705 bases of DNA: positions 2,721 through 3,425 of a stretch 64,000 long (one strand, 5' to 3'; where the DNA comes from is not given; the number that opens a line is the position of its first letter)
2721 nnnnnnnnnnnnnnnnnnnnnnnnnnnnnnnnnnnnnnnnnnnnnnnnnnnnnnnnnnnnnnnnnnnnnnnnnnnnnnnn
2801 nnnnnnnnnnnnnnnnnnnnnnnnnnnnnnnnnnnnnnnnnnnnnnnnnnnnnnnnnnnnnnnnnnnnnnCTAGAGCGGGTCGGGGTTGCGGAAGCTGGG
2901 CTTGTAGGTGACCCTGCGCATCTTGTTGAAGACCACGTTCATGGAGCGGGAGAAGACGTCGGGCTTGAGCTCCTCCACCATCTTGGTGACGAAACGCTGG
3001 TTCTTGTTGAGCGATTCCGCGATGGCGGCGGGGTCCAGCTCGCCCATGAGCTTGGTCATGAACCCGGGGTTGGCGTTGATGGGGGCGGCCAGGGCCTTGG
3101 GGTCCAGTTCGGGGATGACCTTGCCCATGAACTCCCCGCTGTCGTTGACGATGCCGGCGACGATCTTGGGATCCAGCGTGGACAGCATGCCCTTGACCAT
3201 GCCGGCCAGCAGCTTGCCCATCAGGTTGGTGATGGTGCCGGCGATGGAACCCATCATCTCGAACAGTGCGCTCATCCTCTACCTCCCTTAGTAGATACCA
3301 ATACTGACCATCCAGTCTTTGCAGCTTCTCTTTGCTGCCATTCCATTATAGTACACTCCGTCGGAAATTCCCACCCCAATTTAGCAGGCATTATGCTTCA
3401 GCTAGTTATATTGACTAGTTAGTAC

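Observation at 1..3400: Uncharacterised four-gene minus-strand operon at the window edge: strong promoter, tetra-repeat small protein, transglutaminase lipoprotein, HEAT mini-protein, RRE/PqqD-like protein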

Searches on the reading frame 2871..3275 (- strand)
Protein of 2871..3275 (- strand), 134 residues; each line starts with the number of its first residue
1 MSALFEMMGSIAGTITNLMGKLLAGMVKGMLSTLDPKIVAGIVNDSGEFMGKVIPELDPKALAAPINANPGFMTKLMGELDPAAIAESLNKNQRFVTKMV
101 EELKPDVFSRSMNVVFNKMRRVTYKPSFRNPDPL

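Call 5: search_protein_families(library=pfam, proteins=[window:2871-3275:-], max_evalue=1)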
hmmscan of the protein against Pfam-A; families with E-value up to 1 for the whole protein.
window:2871-3275:- (134 aa): 0 families

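Call 6: search_protein_families(library=ncbifam, proteins=[window:2871-3275:-], max_evalue=1)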
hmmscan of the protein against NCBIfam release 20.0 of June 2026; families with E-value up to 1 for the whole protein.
window:2871-3275:- (134 aa): 0 families

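Call 23: find_homologous_proteins(query=window:2871-3275:-, max_evalue=0.001)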
Query window:2871-3275:- (134 aa): 1 proteins with E <= 0.001 among 21 candidates.
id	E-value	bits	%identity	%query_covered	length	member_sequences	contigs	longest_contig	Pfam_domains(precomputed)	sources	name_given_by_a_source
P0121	5.5e-50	187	67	99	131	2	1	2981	-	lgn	-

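Call 36: search_protein_representatives(protein=window:2871-3275:-)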
Query: 134 residues. Proteins with E-value up to 0.001 (for the whole library): 84; up to 1e-10: 35; up to 1e-30: 10. The best 84 are listed.
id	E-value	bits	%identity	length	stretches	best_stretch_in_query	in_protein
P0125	3.5e-61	221.3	35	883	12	27-119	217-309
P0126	4.1e-60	217.8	33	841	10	27-114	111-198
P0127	1.2e-59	216.3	31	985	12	31-114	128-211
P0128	1.9e-59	215.6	34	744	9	26-113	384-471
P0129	1.8e-55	202.8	37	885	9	30-96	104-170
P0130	9.5e-52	190.8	35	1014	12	33-107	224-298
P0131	1.2e-49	184.0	35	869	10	26-115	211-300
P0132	2.3e-47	176.6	31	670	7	27-113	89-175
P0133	1.6e-43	164.2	38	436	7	30-96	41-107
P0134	1.5e-37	144.9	36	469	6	25-107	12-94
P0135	1.1e-29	119.5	30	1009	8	26-90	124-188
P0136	1.9e-29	118.7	47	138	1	2-129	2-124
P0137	3.0e-29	118.1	57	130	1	1-121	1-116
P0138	1.1e-28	116.2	37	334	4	24-86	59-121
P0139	1.3e-25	106.4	32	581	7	48-116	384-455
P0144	2.2e-20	89.5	35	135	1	7-130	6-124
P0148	1.3e-15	74.1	36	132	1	18-123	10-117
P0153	2.6e-13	66.7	32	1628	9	50-107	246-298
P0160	1.3e-10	58.0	29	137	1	26-129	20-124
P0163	5.1e-10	56.0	28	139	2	26-131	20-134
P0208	9.8e-04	35.7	39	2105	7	7-86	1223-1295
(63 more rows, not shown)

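Call 38: search_protein_families(library=pfam, proteins=[P0125, P0126, P0127, P0130, P0133, P0153, P0136, P0208], max_evalue=0.01)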
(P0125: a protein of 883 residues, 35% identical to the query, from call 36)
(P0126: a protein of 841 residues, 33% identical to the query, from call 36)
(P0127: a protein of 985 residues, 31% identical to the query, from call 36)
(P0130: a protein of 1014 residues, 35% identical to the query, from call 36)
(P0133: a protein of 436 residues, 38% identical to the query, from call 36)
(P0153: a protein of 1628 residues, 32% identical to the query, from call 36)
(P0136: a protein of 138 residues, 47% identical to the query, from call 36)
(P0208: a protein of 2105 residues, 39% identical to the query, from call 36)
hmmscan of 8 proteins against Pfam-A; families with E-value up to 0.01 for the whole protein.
P0125 (883 aa): 5 families
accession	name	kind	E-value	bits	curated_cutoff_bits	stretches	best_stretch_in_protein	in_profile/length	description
PF03448.22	MgtE_N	-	2.1e-05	25.4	25.9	0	53-119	8-71/102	MgtE intracellular N domain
PF09280.16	XPC-binding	-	6.5e-05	22.9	26.4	0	62-106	12-53/57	XPC-binding domain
PF01706.21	FliG_C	-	0.0042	17.8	23.3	0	426-474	29-77/108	FliG C-terminal domain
PF21475.2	PaaA-like_N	-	0.0096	15.8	27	0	137-157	20-40/60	PaaA-like, N-terminal domain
PF02082.26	Rrf2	-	0.01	16.5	30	0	87-123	25-62/132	Iron-dependent Transcriptional regulator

P0126 (841 aa): 1 family
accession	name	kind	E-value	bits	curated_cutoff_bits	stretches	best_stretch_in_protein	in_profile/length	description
PF09280.16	XPC-binding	-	3.6e-05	23.8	26.4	0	664-691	13-40/57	XPC-binding domain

P0127 (985 aa): 1 family
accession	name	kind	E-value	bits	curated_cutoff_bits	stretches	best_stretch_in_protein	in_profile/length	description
PF09280.16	XPC-binding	-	1.1e-07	31.9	26.4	0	61-96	12-46/57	XPC-binding domain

P0130 (1014 aa): 3 families
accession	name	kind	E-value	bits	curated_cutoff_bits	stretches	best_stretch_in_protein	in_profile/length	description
PF09280.16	XPC-binding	-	1.2e-06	28.5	26.4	1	64-104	13-53/57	XPC-binding domain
PF14841.11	FliG_M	-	0.00014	22.4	25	0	95-118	10-33/76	FliG middle domain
PF06412.16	TraD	-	0.006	16.8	22.3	0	787-810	25-48/62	Conjugal transfer protein TraD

P0133 (436 aa): 0 families

P0153 (1628 aa): 12 families
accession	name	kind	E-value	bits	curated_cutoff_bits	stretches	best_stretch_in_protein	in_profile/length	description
PF12142.13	PPO1_DWL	-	7.2e-26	90.1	20.8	0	193-210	8-25/52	Polyphenol oxidase middle domain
PF01900.24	RNase_P_Rpp14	-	6.4e-15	55.6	23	0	167-209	17-60/104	Rpp14/Pop5 family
PF19092.6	DUF5780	-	7.9e-13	49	28.2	0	194-229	18-53/109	Family of unknown function (DUF5780)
PF21796.3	Cac1_C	-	9.4e-11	42.1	24.3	0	162-196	3-37/55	Chromatin assembly factor 1 subunit Cac1, C-terminal domain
PF05400.18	FliT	-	4.1e-09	37.6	29.5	0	159-183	42-66/85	Flagellar protein FliT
PF04363.17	DUF496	-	6.9e-07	29.8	23.2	0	147-187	28-67/93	Protein of unknown function (DUF496)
PF23937.1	DUF7272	-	8.8e-07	29.1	27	0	233-296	113-175/196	Family of unknown function (DUF7272)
PF23797.1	Beta-prop_ELP1_2nd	-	2.1e-06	28.4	27.8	0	218-248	216-243/273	ELP1 N-terminal second beta-propeller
PF02334.22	RTP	-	4.4e-06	27.6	26.7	0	160-192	11-43/113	Replication terminator protein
PF20986.2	DUF6849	-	0.0043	17.5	27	0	226-257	24-55/69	Domain of unknown function (DUF6849)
PF23195.1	UBQLN1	-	0.0043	17.2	27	0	32-71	8-46/70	Ubiquilin-1-like domain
PF03580.19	Herpes_UL14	-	0.006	17.3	25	0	161-211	94-142/146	Herpesvirus UL14-like protein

P0136 (138 aa): 1 family
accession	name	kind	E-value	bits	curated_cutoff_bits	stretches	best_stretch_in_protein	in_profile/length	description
PF23948.1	ARM_5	-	0.0042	16.4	27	1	5-49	199-242/419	ARM-like repeat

P0208 (2105 aa): 2 families
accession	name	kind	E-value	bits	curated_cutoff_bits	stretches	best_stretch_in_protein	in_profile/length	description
PF01083.28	Cutinase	-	6.3e-06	26.7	25.9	1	340-427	38-122/173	Cutinase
PF18816.7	Importin_rep_5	-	7.1e-06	26.5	27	0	810-843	10-44/52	Importin repeat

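Call 43: find_related_loci(query=A4, collection=genome_contigs, flank=10000)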
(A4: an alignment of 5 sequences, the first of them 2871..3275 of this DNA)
Query A4 (134 aa) in genome_contigs; peptide patterns used: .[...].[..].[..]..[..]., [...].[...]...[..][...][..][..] (x = any residue, [..] = any of these).
69 stretches matched a pattern; 25 encode a relative of the query (tblastn E <= 1e-3); 25 distinct loci.
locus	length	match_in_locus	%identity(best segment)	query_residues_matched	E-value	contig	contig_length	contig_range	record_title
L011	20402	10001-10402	84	1-134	4e-74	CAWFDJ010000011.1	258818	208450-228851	MAG: uncultured bacterium isolate MFD04716.bin.2.264 genome assembly, contig: contig_22871, whole genome shotgun sequenc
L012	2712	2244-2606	52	1-126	6e-41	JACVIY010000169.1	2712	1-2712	MAG: Candidatus Geothermincola secundus isolate QZM4_2.bin.157 contig169, whole genome shotgun sequence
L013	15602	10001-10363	51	1-126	3e-38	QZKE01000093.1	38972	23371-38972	MAG: Actinobacteria bacterium isolate SURF_21 Ga0104751_1001493, whole genome shotgun sequence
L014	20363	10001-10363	49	1-126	3e-37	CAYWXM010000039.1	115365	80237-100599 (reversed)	MAG TPA_asm: uncultured Actinomycetota bacterium isolate SRP067234_co1_219 genome assembly, contig: k99_367491, whole ge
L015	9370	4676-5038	49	1-126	5e-37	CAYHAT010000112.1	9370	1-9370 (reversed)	MAG TPA_asm: uncultured Actinomycetota bacterium isolate ERP119294_co1_319 genome assembly, contig: NODE_10336_length_93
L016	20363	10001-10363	49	1-126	6e-37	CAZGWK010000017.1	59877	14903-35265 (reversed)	MAG TPA_asm: uncultured Actinomycetota bacterium isolate SRP141376_co1_17 genome assembly, contig: NODE_1317_length_5987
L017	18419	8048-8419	47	1-129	7e-37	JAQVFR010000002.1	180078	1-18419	MAG: Actinomycetota bacterium isolate STE_163 NODE_85_length_180078_cov_6.255192_Sandtown_E, whole genome shotgun sequen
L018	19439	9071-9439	49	11-127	2e-36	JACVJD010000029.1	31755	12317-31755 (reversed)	MAG: Candidatus Solincola daggyaiensis isolate DG_1_6.bin.137 contig029, whole genome shotgun sequence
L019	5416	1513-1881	45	1-128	8e-36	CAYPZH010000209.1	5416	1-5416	MAG TPA_asm: uncultured Actinomycetota bacterium isolate binchicken_co7_176 genome assembly, contig: NODE_14830_length_5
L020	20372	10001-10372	47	11-128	6e-36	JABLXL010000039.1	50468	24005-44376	MAG: Actinomycetota bacterium isolate Ch49 contig39, whole genome shotgun sequence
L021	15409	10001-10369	40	1-128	2e-33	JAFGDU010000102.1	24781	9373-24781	MAG: Actinomycetota bacterium isolate Zod_Metabat.1188 k87_8382255, whole genome shotgun sequence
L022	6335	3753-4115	38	1-126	2e-28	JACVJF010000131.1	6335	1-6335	MAG: Candidatus Solincola quzhuomuensis isolate QZM4_1.bin.364 contig131, whole genome shotgun sequence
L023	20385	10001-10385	87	6-134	1e-44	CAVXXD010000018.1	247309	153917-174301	MAG: uncultured bacterium isolate MFD04716.bin.1.266 genome assembly, contig: contig_77083, whole genome shotgun sequenc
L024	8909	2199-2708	43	4-134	2e-20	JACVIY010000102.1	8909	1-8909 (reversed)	MAG: Candidatus Geothermincola secundus isolate QZM4_2.bin.157 contig102, whole genome shotgun sequence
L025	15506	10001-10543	40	2-113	1e-19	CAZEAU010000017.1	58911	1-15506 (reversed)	MAG TPA_asm: uncultured Actinomycetota bacterium isolate binchicken_co39_260 genome assembly, contig: NODE_1144_length_5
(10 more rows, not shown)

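Call 66: predict_structure(alignment_id=A3)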
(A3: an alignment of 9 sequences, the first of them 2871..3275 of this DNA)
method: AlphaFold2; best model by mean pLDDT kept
length: 134 residues; sequences in the alignment: 9
mean_pLDDT: 64.5   pTM: 0.47
mean pLDDT of the five models: 64.5, 63.8, 60.7, 57.8, 53.7
residues with pLDDT >= 90: 0; 70-90: 74; 50-70: 26; < 50: 34
segments of 3 or more residues with pLDDT < 50: 4-23, 127-134
pLDDT, mean of each block of 10 residues (from residue 1): 40 44 48 67 66 68 74 77 73 76 80 77 54 45
secondary structure, 60 per line:
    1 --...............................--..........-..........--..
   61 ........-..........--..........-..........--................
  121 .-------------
elements in order: H3-33 H36-45 H47-56 H59-68 H70-79 H82-91 H93-102 H105-121

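Call 76: find_encoding_contigs(protein=P0160, flank=6000, max_places=2)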
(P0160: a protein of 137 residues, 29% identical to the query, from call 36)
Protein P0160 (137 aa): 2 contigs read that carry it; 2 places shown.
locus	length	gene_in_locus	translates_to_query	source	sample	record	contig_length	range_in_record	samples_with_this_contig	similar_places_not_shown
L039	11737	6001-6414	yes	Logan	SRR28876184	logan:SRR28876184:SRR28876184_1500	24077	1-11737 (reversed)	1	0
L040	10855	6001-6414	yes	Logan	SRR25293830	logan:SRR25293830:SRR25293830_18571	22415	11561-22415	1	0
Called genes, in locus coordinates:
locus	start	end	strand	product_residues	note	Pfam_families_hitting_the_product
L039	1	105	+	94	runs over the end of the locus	-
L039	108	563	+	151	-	PF01850:PIN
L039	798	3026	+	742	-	PF13439:Glyco_transf_4, PF00534:Glycos_transf_1, PF13692:Glyco_trans_1_4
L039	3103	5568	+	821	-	PF06165:GH94_b-supersand, PF17167:Glyco_hydro_94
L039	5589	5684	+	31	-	-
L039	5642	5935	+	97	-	-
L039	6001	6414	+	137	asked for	-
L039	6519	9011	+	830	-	PF01804:Penicil_amidase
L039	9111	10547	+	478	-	-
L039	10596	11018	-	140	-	PF05597:Phasin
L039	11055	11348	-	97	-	PF05597:Phasin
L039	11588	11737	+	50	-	?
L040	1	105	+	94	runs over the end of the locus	-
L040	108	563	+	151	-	PF01850:PIN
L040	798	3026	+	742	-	PF13439:Glyco_transf_4, PF00534:Glycos_transf_1, PF13692:Glyco_trans_1_4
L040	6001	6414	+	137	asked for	-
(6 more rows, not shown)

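Call 77: find_encoding_contigs(protein=P0148, flank=6000, max_places=2)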
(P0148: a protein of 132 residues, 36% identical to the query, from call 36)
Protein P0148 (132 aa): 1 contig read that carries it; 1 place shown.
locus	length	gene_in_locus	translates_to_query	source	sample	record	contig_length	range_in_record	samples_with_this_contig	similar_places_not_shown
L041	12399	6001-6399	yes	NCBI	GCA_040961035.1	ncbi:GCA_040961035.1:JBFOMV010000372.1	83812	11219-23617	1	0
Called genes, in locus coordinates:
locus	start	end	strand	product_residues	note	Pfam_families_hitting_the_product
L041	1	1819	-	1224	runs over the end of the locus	PF13750:Big_3_3 (faint), PF19077:Big_13 (faint), PF17957:Big_7, PF07100:ASRT (faint), PF18986:DUF5719 (faint)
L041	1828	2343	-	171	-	-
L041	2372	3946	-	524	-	PF00069:Pkinase, PF18911:PKD_4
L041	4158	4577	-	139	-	PF01850:PIN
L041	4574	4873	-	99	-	-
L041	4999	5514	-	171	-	PF02943:FeThRed_B, PF21349:RUBY_RBDX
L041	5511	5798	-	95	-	PF00462:Glutaredoxin, PF13417:GST_N_3 (faint)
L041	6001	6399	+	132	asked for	-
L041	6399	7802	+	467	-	PF02629:CoA_binding (weak), PF13380:CoA_binding_2, PF13607:Succ_CoA_lig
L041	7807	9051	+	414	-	PF01875:Memo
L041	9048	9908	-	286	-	PF00692:dUTPase, PF22769:DCD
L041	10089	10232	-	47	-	-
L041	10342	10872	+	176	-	PF01381:HTH_3, PF12844:HTH_19, PF13443:HTH_26, PF13560:HTH_31, PF07883:Cupin_2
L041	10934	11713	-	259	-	PF04199:Cyclase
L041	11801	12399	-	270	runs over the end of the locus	PF00950:ABC-3, PF01032:FecCD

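Call 78: find_encoding_contigs(protein=P0144, flank=6000, max_places=2)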
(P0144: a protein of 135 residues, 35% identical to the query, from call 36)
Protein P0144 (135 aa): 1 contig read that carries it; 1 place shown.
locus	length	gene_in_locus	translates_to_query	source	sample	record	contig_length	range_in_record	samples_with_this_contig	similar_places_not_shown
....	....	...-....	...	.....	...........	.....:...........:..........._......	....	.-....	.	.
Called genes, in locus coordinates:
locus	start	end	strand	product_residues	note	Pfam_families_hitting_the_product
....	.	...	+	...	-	?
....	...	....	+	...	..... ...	-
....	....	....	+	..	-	?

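Call 79: find_encoding_contigs(protein=P0163, flank=6000, max_places=2)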
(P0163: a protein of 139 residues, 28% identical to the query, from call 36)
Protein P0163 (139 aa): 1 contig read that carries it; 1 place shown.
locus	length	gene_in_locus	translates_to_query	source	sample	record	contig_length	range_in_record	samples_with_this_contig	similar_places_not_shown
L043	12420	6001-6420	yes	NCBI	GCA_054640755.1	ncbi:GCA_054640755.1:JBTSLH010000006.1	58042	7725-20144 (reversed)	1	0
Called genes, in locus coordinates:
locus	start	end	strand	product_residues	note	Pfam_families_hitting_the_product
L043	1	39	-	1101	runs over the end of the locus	PF18986:DUF5719 (faint)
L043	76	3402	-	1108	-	PF18986:DUF5719 (weak)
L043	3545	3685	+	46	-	-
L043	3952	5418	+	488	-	PF23366:Beta-prop_HVO_0234 (faint), PF23414:Beta-prop_EML_2 (faint), PF24807:WD40_CDC20-Fz (faint), PF13570:Beta-prop_ACSF4 (faint)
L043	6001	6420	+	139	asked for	-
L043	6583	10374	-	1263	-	PF17992:Agarase_CBM (faint), PF18986:DUF5719 (faint), PF01833:TIG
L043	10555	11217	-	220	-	PF03006:HlyIII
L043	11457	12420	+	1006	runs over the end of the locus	-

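Call 81: search_protein_families(library=ncbifam, proteins=[L041:6399-7802:+, L041:7807-9051:+], max_evalue=0.00001)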
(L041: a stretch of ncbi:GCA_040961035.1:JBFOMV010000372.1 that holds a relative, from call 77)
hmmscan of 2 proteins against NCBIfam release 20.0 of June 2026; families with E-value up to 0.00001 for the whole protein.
L041:6399-7802:+ (467 aa): 6 families
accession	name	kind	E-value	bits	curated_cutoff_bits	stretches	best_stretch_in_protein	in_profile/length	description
TIGR02717.1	AcCoA-syn-alpha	equivalog_domain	2.6e-116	389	567.15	1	10-459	1-446/447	acetate--CoA ligase alpha subunit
NF045494.1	AcCoALig_Archglob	equivalog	1.8e-92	310.8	1200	1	8-460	216-663/665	acetate--CoA ligase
NF045492.1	HydPropCoALig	equivalog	3.2e-83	280.3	1300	1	12-461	250-698/700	3-hydroxypropionate--CoA ligase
NF045493.1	HydDutCoALig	equivalog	9.2e-66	222.8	1300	1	12-457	5-447/698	4-hydroxybutyrate--CoA ligase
NF004230.0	PRK05678.1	equivalog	4.7e-12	45.7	336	1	82-289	73-271/291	succinate--CoA ligase subunit alpha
TIGR01019.1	sucCoAalpha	subfamily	3.7e-11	43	353.2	1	120-289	103-269/286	succinate--CoA ligase subunit alpha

L041:7807-9051:+ (414 aa): 2 families
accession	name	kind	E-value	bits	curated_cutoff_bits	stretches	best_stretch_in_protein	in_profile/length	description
TIGR04336.1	AmmeMemoSam_B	hypoth_equivalog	3.3e-24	85.6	26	1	117-388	1-238/270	AmmeMemoRadiSam system protein B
NF001987.0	PRK00782.1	equivalog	6.5e-23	81.3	295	1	118-413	4-264/267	MEMO1 family protein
